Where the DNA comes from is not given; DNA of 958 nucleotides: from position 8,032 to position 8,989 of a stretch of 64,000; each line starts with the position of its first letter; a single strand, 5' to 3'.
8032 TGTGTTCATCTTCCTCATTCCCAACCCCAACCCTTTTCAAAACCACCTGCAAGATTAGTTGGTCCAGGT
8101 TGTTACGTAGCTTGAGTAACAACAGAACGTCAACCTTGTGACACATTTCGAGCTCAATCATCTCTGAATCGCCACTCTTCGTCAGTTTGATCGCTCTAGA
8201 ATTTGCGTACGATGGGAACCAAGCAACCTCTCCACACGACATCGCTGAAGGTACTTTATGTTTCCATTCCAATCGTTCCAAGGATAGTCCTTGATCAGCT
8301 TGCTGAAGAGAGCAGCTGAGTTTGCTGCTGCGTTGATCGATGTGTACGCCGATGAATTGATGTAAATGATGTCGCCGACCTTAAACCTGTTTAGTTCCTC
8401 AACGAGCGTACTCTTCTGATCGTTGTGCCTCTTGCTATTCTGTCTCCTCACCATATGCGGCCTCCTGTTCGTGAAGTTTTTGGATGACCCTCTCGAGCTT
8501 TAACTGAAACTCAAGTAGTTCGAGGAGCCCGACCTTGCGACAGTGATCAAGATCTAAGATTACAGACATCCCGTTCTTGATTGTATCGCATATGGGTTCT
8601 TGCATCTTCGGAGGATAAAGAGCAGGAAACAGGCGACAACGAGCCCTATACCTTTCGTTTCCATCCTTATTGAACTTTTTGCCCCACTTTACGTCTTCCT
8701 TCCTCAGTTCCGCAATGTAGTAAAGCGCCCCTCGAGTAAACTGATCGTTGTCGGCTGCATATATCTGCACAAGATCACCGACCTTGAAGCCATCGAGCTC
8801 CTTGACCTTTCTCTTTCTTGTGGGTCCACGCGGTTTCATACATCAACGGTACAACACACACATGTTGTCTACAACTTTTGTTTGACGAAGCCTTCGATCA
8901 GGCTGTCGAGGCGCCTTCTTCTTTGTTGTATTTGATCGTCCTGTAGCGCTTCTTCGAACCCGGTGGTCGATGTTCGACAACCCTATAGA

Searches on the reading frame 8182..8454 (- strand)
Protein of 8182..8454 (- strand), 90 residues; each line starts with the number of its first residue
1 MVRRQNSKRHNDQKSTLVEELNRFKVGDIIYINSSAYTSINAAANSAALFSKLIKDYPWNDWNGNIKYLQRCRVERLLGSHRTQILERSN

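Call 81: search_protein_families(library=pfam, proteins=[window:8182-8454:-], max_evalue=1)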
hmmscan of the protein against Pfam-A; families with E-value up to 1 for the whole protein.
window:8182-8454:- (90 aa): 1 family
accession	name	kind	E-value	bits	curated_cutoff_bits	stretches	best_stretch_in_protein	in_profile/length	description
PF01052.25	FliMN_C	-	0.12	12.7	23.8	1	16-50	19-53/73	Type III flagellar switch regulator (C-ring) FliN C-term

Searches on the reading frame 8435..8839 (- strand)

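Call 81: search_protein_families(library=pfam, proteins=[window:8435-8839:-], max_evalue=1)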
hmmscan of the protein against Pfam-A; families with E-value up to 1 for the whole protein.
window:8435-8839:- (134 aa): 1 family
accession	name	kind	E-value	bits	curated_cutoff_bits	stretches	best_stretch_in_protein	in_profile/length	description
PF04472.17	SepF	-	0.24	12.1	27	1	80-102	13-34/72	Cell division protein SepF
